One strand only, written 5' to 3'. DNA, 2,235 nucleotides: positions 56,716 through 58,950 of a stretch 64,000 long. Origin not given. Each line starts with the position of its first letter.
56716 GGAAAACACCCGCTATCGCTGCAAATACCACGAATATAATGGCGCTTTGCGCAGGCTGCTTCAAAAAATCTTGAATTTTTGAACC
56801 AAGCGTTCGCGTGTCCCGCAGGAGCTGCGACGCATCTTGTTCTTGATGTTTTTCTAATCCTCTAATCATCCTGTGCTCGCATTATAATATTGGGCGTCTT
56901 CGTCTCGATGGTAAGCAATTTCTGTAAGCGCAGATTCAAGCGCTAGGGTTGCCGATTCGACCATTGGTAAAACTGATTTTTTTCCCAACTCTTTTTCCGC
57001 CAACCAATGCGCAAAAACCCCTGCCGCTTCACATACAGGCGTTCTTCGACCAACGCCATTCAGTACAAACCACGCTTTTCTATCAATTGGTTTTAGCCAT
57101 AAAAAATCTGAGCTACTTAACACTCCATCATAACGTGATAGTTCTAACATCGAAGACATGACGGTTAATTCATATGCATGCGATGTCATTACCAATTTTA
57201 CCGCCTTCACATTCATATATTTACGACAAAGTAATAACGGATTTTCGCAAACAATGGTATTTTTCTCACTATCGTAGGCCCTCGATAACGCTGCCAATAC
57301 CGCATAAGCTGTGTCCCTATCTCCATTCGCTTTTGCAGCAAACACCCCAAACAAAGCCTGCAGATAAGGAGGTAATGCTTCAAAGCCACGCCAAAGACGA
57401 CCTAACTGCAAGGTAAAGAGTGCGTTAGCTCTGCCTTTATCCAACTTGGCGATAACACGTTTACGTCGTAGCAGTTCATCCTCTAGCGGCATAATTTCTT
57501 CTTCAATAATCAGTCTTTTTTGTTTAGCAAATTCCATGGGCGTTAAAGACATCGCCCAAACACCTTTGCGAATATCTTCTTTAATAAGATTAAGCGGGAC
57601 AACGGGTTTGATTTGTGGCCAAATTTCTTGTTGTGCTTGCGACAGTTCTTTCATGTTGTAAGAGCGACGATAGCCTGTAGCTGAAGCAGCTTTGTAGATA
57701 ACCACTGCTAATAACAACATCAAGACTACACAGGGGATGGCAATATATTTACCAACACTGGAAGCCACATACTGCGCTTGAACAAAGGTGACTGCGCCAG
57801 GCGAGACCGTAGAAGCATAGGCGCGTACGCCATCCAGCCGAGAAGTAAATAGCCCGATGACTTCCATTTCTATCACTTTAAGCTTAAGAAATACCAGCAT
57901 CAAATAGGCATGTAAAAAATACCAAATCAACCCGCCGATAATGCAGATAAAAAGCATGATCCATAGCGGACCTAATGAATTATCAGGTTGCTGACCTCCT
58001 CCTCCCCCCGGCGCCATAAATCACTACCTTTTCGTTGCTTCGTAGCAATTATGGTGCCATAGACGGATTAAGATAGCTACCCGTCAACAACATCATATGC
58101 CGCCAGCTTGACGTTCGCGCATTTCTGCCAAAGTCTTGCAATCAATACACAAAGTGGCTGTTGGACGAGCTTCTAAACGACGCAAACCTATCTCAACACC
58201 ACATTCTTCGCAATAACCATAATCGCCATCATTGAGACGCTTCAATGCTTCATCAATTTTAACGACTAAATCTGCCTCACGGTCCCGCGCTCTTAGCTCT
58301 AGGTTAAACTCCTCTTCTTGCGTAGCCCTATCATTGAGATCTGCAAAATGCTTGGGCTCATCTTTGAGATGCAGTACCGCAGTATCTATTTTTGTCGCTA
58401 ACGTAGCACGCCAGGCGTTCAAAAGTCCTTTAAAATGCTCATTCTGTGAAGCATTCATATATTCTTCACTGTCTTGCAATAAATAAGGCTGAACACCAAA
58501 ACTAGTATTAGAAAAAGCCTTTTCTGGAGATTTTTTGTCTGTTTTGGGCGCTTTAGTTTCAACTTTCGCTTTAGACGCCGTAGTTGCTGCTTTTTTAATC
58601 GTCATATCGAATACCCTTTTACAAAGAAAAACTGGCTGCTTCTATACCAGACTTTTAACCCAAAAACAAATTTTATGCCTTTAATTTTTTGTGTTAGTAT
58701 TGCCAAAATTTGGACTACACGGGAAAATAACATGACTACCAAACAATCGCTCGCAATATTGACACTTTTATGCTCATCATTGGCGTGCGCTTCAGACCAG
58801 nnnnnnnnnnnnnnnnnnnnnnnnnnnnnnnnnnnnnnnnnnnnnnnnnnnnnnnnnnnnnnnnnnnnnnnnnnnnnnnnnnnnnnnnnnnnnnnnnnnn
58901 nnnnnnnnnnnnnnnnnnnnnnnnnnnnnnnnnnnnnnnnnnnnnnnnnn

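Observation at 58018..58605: dksA occupies the icmQ position and may head the Dot/Icm operon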

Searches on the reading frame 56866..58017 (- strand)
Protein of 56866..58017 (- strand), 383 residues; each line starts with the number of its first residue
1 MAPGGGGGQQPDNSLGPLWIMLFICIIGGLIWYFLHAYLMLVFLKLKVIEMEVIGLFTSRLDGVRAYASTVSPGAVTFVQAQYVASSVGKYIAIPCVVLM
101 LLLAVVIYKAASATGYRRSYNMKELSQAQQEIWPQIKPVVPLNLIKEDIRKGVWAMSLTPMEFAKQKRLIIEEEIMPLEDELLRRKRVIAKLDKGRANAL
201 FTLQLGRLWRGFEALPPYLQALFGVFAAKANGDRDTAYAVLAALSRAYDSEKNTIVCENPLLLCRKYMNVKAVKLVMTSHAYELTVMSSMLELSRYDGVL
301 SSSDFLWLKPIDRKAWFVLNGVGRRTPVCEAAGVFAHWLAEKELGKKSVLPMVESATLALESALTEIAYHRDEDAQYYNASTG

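Call 4: search_protein_families(library=pfam, proteins=[window:56866-58017:-])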
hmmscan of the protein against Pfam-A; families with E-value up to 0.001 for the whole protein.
window:56866-58017:- (383 aa): 1 family
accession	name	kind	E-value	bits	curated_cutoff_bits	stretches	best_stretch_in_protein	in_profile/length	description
PF23127.1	DotM_C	-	8.2e-52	176.3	27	1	196-361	2-171/172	DotM, C-terminal cytoplasmic domain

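Call 5: search_protein_families(library=ncbifam, proteins=[window:56866-58017:-])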
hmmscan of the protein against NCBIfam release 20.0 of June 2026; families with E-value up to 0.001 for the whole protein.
window:56866-58017:- (383 aa): 1 family
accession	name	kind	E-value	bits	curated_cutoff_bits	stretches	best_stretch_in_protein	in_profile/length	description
NF033890.1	DotM_IcmP_IVB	equivalog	3.6e-120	401.3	230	1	17-370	2-355/356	type IVB secretion system coupling complex protein DotM/IcmP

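Call 11: find_homologous_proteins(query=window:56866-58017:-)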
Query window:56866-58017:- (383 aa): 241 proteins with E <= 0.001 among 8000 candidates; the best 120 are listed.
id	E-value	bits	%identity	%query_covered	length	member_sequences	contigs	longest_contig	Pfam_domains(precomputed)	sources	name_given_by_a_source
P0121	4.9e-252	853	100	100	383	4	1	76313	PF23127.2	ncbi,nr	ncbi:MAG: type IVB secretion system coupling complex protein DotM/IcmP [Gammaproteobacteria bacteriu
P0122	9.1e-243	823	96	100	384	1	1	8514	PF23127.2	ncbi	-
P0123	1.2e-218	744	87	95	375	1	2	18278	PF23127.2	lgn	-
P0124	1.2e-217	740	86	95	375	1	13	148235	PF23127.2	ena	-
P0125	6.2e-215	731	84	98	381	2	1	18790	PF23127.2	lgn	-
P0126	8.8e-215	731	85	98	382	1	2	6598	PF23127.2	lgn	-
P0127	6.5e-213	725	83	95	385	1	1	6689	PF23127.2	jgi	-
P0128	8.0e-211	718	83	98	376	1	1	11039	PF23127.2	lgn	-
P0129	3.0e-207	706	82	98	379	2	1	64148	PF23127.2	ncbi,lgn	ncbi:MAG: type IVB secretion system coupling complex protein DotM/IcmP [Pseudomonadota bacterium]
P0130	1.1e-206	704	82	95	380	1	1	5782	PF23127.2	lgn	-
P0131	2.4e-206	703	81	95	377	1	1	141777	PF23127.2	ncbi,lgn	-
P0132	3.2e-206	703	82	98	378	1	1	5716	PF23127.2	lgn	-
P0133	2.1e-205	700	82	95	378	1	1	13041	PF23127.2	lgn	-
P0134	1.8e-204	697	81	96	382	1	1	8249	PF23127.2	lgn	-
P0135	1.7e-203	694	81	96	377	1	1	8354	PF23127.2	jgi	jgi:intracellular multiplication protein IcmP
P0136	1.3e-202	691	80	98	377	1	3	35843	PF23127.2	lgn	-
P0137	9.3e-202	688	81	95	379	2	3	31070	PF23127.2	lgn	-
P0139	3.2e-192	657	76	96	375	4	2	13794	PF23127.2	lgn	-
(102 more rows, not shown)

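Call 15: find_related_loci(query=A1, collection=genome_contigs, flank=6000)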
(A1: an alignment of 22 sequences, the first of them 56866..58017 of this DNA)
Query A1 (383 aa) in genome_contigs; peptide patterns used: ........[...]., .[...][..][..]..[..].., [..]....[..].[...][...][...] (x = any residue, [..] = any of these).
524 stretches matched a pattern; 407 encode a relative of the query (tblastn E <= 1e-3); the best 80 are kept; 80 distinct loci.
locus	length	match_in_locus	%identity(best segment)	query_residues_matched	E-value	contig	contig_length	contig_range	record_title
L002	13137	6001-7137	82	1-375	0e+0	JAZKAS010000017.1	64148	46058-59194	MAG: Pseudomonadota bacterium isolate ADI_H3L2_1_122_18_3-bin039_1 ADIH3L21_B039_1_000000000017, whole genome shotgun se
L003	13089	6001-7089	81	12-374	0e+0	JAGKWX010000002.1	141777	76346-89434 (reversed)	MAG: Alphaproteobacteria bacterium isolate H2_D7_10 H2_D7_10_1, whole genome shotgun sequence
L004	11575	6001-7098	77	9-374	0e+0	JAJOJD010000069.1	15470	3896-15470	MAG: Gammaproteobacteria bacterium isolate S5C1339 S5CNODE_250_length_15470_cov_4.149775, whole genome shotgun sequence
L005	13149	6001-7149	98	1-383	0e+0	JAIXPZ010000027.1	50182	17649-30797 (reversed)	MAG: Legionellales bacterium isolate C4_MAG_00008 pond_C4_MAG_00008_000000000046, whole genome shotgun sequence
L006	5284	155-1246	44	9-374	7e-107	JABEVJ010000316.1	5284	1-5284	MAG: Legionellales bacterium isolate MAG 29 k99_2342573, whole genome shotgun sequence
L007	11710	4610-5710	47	5-373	2e-106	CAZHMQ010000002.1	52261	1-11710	MAG TPA_asm: uncultured Coxiellaceae bacterium isolate SRP200132_co1_521 genome assembly, contig: NODE_992_length_52261_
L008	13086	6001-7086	46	12-375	5e-104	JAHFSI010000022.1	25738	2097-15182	MAG: Legionellales bacterium isolate nzgw594 NODE_2028_length_25739_cov_3.994535, whole genome shotgun sequence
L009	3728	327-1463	43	1-373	5e-105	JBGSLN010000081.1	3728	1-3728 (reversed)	MAG: Gammaproteobacteria bacterium isolate JTS-AC206 k141_3641895, whole genome shotgun sequence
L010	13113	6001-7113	47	1-373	2e-103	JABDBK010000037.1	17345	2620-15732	MAG: Gammaproteobacteria bacterium isolate BWMinControl_Nextera52_MAG3 3300020766.a:Ga0207028_1121, whole genome shotgun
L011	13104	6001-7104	46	6-375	1e-102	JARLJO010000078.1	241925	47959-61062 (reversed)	MAG: Gammaproteobacteria bacterium isolate MAG_CA28 MetaCoAG_Bin_28_Anoxic_k141_2801913, whole genome shotgun sequence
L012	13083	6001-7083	45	11-373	6e-102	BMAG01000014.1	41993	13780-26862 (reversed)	Gammaproteobacteria bacterium BBSC-SA01 DNA, sequence014, whole genome shotgun sequence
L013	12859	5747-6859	42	4-373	2e-101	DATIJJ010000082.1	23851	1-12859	MAG TPA_asm: Gammaproteobacteria bacterium isolate SMAG_U15688 k141_746404, whole genome shotgun sequence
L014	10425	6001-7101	43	9-377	2e-101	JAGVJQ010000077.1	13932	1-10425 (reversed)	MAG: Gammaproteobacteria bacterium isolate SW_14 c_000000087062, whole genome shotgun sequence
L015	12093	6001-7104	45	2-373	9e-101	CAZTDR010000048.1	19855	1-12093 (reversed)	MAG TPA_asm: uncultured Coxiellaceae bacterium isolate SRP193066_co1_1 genome assembly, contig: NODE_2678_length_19855_c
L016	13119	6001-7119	43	2-373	1e-100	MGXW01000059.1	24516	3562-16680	MAG: Gammaproteobacteria bacterium RIFCSPHIGHO2_12_FULL_37_34 rifcsphigho2_12_scaffold_3011, whole genome shotgun sequen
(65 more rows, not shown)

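Call 35: find_related_loci(query=window:56866-58017:-, collection=metagenome_contigs, flank=3000)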
Query window:56866-58017:- (383 aa) in metagenome_contigs; peptide patterns used: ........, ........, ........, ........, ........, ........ (x = any residue, [..] = any of these).
147 stretches matched a pattern; 40 encode a relative of the query (tblastn E <= 1e-3); 40 distinct loci.
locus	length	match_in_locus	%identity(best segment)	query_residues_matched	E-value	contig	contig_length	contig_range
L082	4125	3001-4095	83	12-376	0e+0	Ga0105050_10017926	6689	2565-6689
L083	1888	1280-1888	84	1-203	7e-116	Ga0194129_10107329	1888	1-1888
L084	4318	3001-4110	44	9-376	5e-98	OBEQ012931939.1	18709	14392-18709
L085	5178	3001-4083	42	12-374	9e-98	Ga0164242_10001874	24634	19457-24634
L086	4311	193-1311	44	1-376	3e-97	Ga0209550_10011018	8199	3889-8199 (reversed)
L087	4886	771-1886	43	2-374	5e-97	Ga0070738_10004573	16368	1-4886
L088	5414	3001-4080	44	13-374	1e-95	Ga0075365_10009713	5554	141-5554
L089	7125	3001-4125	39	1-377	4e-95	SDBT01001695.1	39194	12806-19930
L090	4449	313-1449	43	1-377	3e-95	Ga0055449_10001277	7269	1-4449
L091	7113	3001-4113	43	12-375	3e-93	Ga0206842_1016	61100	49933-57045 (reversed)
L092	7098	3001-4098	42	9-376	1e-90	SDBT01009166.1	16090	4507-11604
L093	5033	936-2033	42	9-376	1e-90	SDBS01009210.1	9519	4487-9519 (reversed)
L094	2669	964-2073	40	2-374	3e-89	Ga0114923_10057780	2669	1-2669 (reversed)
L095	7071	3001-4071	40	9-367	2e-83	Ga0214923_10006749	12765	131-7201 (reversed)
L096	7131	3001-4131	40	2-380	1e-81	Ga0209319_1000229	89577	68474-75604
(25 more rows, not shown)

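Call 37: find_encoding_contigs(protein=P0123, flank=2500, max_places=1)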
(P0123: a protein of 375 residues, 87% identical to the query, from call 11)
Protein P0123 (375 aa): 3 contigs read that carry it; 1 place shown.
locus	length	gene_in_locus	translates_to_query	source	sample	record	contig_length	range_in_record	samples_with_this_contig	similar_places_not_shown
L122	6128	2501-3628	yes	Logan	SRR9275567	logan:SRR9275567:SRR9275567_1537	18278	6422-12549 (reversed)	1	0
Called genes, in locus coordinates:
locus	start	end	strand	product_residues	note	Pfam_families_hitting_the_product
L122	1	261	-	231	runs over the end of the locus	PF01988:VIT1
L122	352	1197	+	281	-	PF17827:PrmC_N, PF02384:N6_Mtase (weak), PF13489:Methyltransf_23 (weak), PF05175:MTS, PF06325:PrmA, PF13847:Methyltransf_31, PF08242:Methyltransf_12, PF13649:Methyltransf_25, +4 more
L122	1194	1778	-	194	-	PF13505:OMP_b-brl, PF01389:OmpA_membrane (weak)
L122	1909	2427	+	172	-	PF21157:DksA_N, PF01258:zf-dskA_traR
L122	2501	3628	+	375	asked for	PF23127:DotM_C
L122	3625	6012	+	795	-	PF12696:TraG-D_C (weak)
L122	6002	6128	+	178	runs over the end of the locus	PF00691:OmpA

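Call 38: find_encoding_contigs(protein=P0124, flank=2500, max_places=1)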
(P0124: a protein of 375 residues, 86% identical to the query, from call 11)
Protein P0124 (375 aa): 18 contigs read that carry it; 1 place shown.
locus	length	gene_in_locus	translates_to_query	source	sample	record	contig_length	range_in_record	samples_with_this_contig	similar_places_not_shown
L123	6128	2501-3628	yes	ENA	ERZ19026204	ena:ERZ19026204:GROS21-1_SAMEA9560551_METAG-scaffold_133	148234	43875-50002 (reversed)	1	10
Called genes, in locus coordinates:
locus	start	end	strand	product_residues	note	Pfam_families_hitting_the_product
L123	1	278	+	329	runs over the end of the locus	PF17827:PrmC_N, PF05175:MTS, PF06325:PrmA (weak), PF13847:Methyltransf_31, PF02390:Methyltransf_4 (weak), PF08241:Methyltransf_11 (weak), PF08242:Methyltransf_12 (weak), PF13649:Methyltransf_25, +1 more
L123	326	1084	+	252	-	PF00194:Carb_anhydrase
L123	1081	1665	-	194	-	PF13505:OMP_b-brl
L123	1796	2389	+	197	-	PF21157:DksA_N, PF01258:zf-dskA_traR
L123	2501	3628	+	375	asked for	PF23127:DotM_C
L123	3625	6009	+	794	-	PF12696:TraG-D_C (weak)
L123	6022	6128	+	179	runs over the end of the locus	PF00691:OmpA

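Call 39: find_encoding_contigs(protein=P0125, flank=2500, max_places=1)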
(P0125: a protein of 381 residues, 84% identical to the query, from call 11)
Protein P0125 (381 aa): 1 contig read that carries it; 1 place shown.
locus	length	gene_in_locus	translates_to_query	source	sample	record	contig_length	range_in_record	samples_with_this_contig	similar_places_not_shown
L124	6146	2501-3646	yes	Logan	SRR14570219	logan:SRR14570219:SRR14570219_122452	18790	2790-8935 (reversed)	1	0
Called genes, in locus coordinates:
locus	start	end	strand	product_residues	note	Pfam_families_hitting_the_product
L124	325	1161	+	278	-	PF17827:PrmC_N, PF00891:Methyltransf_2 (weak), PF05175:MTS, PF06325:PrmA, PF13489:Methyltransf_23 (weak), PF13847:Methyltransf_31, PF08242:Methyltransf_12, PF13649:Methyltransf_25, +4 more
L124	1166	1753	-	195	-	PF13505:OMP_b-brl, PF01389:OmpA_membrane (weak)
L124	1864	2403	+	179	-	PF21157:DksA_N, PF01258:zf-dskA_traR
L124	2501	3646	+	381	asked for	PF23127:DotM_C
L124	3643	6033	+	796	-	PF12696:TraG-D_C (weak)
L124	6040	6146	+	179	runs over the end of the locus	PF00691:OmpA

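Call 40: find_encoding_contigs(protein=P0136, flank=2500, max_places=1)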
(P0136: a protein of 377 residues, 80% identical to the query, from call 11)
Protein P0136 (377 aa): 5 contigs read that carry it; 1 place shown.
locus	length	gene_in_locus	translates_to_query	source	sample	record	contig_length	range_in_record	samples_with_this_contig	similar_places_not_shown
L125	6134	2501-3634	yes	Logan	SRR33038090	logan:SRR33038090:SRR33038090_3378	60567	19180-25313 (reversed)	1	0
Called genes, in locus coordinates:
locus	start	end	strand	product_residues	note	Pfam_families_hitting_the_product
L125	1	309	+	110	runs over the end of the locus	PF02452:PemK_toxin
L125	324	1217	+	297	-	PF17827:PrmC_N, PF10294:Methyltransf_16 (weak), PF13489:Methyltransf_23 (weak), PF06325:PrmA, PF05175:MTS, PF13847:Methyltransf_31, PF08242:Methyltransf_12, PF13649:Methyltransf_25, +4 more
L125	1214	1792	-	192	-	PF13505:OMP_b-brl, PF01389:OmpA_membrane (weak)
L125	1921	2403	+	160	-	PF21157:DksA_N, PF01258:zf-dskA_traR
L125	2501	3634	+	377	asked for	PF23127:DotM_C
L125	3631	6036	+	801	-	PF12696:TraG-D_C (weak)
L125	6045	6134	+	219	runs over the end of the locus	PF13441:Gly-zipper_YMGG, PF13436:Gly-zipper_OmpA (weak), PF13488:Gly-zipper_Omp (weak), PF00691:OmpA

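Call 41: find_encoding_contigs(protein=P0139, flank=2500, max_places=1)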
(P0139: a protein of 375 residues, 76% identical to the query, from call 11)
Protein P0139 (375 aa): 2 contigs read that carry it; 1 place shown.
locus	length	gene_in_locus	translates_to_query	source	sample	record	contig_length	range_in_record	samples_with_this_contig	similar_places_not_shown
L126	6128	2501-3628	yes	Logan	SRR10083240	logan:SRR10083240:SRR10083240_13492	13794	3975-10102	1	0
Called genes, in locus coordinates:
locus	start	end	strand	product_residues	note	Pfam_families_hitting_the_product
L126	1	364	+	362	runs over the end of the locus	PF03462:PCRF, PF00472:RF-1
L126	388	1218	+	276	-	PF17827:PrmC_N, PF03602:Cons_hypoth95 (weak), PF10294:Methyltransf_16 (weak), PF05175:MTS, PF06325:PrmA, PF01170:UPF0020, PF13847:Methyltransf_31, PF13649:Methyltransf_25, +5 more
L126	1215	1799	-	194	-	PF13505:OMP_b-brl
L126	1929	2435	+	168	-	PF21157:DksA_N, PF01258:zf-dskA_traR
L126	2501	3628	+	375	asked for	PF23127:DotM_C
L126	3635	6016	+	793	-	PF12696:TraG-D_C (weak)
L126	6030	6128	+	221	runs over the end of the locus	PF13441:Gly-zipper_YMGG, PF00691:OmpA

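Call 42: find_encoding_contigs(protein=P0137, flank=2500, max_places=1)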
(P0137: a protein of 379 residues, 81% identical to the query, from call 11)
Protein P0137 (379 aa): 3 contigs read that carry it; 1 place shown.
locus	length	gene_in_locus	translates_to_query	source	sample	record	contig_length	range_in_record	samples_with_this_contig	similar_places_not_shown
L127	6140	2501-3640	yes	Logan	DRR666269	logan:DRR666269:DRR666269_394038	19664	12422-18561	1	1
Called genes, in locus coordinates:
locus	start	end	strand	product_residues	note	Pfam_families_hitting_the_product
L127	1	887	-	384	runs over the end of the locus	-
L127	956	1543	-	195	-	PF13505:OMP_b-brl, PF01389:OmpA_membrane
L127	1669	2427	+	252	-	PF21157:DksA_N, PF01258:zf-dskA_traR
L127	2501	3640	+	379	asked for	PF23127:DotM_C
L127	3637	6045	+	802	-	PF12696:TraG-D_C (weak)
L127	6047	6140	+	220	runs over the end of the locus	PF13441:Gly-zipper_YMGG, PF00691:OmpA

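Call 66: search_solved_structures(query=window:56866-58017:-, max_evalue=0.00001)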
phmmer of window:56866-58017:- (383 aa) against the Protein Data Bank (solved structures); distinct sequences matched with E-value up to 0.00001: 6.
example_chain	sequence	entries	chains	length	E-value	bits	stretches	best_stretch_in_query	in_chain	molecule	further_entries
6sz9_B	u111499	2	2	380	3e-85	289.8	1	11-368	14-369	IcmP (DotM)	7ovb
6exa_A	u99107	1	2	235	8.9e-59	202.7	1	148-368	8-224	IcmP (DotM)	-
6exe_A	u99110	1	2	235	2.3e-58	201.3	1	148-368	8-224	IcmP (DotM)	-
6exb_A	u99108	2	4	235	2.3e-58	201.3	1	148-368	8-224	IcmP (DotM)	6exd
6exc_A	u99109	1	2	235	1.6e-57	198.6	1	148-368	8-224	IcmP (DotM)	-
5x1u_A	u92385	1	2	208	6e-53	183.5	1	158-367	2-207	Uncharacterized protein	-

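Call 69: find_homologous_proteins(query=A2, max_evalue=0.001)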
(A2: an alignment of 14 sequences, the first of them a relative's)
Query A2 (14 sequences) (197 aa, profile of the alignment): 412 proteins with E <= 0.001 among 7526 candidates; the best 120 are listed.
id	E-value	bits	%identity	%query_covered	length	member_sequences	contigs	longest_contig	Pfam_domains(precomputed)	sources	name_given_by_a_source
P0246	6.9e-74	265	98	100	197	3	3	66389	PF09475.18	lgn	-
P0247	1.7e-71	257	59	97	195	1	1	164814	PF09475.18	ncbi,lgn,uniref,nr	ncbi:Dot/Icm secretion system protein IcmQ [Legionella yabuuchiae]|uniref:Dot/Icm secretion system p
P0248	2.0e-71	257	87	100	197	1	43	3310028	PF09475.18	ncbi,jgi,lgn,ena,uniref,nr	ncbi:Dot/Icm secretion system protein IcmQ [Legionella micdadei]|uniref:Component of Dot/Icm secreti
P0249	5.7e-71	256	45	94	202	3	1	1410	PF09475.18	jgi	jgi:intracellular multiplication protein IcmQ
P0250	8.9e-71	255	60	97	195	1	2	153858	PF09475.18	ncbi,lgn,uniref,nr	ncbi:Dot/Icm secretion system protein IcmQ [Legionella impletisoli]|uniref:Dot/Icm secretion system 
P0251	1.2e-69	251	64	97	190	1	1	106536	PF09475.18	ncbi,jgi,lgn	ncbi:MAG: Dot/Icm secretion system protein IcmQ [Tatlockia sp.]|jgi:intracellular multiplication pro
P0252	1.7e-69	251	66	100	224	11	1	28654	PF09475.18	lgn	-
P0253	1.8e-69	251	67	100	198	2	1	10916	PF09475.18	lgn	-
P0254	3.9e-69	250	65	100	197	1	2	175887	PF09475.18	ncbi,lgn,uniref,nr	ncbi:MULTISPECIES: Dot/Icm secretion system protein IcmQ [unclassified Legionella]|uniref:Dot/Icm se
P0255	4.3e-69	250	60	97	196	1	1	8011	PF09475.18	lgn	-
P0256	5.7e-69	249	64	100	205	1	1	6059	PF09475.18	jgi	jgi:intracellular multiplication protein IcmQ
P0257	6.8e-69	249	65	100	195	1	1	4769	PF09475.18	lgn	-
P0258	7.0e-69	249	62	100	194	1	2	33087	PF09475.18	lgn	-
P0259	7.9e-69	249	62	98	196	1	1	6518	PF09475.18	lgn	-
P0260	1.6e-68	248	66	100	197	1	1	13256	PF09475.18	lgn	-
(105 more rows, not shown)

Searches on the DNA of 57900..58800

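Call 55: search_rna_families(source=window, start=57900, end=58800, threshold=evalue, max_evalue=1)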
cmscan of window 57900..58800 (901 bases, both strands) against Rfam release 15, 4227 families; matches with E-value up to 1: 1.
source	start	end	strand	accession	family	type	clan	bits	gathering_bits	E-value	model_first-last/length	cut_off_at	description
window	58565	58774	-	RF00125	IS128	Gene; sRNA;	-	18.6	80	0.32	1-209/209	no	IS128 RNA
